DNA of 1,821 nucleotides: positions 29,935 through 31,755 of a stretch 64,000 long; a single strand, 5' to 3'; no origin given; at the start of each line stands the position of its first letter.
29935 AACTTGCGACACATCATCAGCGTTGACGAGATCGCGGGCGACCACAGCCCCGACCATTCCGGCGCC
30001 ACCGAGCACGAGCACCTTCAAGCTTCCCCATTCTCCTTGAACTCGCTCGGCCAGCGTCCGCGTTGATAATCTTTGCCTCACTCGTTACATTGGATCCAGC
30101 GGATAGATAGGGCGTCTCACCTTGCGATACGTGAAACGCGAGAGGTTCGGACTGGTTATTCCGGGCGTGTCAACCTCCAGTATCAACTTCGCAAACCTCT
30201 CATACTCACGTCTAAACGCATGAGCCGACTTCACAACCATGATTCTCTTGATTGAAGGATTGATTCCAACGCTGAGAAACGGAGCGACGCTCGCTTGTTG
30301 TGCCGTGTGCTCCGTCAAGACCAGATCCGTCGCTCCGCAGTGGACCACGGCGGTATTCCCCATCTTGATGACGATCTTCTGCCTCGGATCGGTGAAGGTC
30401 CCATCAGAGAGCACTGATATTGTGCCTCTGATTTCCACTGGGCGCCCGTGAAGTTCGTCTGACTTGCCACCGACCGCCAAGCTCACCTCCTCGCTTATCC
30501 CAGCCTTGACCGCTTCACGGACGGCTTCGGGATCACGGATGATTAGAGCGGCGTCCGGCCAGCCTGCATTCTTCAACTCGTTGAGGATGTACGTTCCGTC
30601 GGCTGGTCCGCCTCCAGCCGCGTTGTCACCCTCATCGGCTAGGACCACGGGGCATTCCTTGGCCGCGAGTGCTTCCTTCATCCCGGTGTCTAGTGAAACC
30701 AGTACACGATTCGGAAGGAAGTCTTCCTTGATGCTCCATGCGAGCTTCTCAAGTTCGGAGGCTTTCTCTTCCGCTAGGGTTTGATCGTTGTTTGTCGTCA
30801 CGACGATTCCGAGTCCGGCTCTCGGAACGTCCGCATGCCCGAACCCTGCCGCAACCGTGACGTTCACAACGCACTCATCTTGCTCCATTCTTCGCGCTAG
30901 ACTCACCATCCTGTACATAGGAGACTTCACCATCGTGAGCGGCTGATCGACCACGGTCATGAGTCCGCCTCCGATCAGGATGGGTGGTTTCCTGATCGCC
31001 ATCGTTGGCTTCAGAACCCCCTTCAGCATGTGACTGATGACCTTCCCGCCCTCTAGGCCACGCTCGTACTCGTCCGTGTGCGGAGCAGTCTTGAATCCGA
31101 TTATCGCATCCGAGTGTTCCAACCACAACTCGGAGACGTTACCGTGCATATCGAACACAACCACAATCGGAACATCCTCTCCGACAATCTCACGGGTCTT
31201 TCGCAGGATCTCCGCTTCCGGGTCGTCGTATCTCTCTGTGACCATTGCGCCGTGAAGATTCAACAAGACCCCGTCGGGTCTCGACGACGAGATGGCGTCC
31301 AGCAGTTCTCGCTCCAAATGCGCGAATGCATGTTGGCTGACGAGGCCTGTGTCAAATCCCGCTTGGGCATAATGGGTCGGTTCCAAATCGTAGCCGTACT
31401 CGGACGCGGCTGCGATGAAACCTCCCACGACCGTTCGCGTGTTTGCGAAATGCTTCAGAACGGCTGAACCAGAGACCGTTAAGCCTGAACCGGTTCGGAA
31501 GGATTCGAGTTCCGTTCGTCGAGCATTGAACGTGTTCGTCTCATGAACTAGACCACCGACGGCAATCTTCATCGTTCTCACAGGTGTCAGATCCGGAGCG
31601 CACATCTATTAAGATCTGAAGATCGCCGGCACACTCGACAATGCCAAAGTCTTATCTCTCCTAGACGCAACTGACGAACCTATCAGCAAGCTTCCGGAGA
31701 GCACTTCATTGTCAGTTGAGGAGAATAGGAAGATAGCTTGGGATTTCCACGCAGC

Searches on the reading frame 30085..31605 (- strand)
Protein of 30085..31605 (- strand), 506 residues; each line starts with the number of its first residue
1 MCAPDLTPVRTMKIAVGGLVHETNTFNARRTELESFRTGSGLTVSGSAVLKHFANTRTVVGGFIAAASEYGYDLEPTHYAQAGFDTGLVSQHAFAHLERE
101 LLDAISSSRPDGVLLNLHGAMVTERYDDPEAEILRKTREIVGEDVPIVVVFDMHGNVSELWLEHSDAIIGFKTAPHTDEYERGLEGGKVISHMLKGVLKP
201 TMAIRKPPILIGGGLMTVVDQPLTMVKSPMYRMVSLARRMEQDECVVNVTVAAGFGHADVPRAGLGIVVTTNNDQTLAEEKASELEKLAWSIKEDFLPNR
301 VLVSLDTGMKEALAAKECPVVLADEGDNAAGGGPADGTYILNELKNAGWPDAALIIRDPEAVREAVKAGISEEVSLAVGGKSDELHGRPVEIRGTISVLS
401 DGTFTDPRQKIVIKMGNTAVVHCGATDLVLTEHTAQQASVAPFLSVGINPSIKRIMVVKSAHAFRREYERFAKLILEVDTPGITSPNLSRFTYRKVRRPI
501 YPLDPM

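Call 27: search_protein_families(library=ncbifam, proteins=[window:30085-31605:-], max_evalue=1e-10)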
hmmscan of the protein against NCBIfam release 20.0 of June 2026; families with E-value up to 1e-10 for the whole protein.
window:30085-31605:- (506 aa): 1 family
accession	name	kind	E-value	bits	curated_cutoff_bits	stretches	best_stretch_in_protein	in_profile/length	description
NF041767.1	micro_ase_MlrC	exception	3.7e-51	174.1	999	1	9-505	26-506/511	microcystinase MlrC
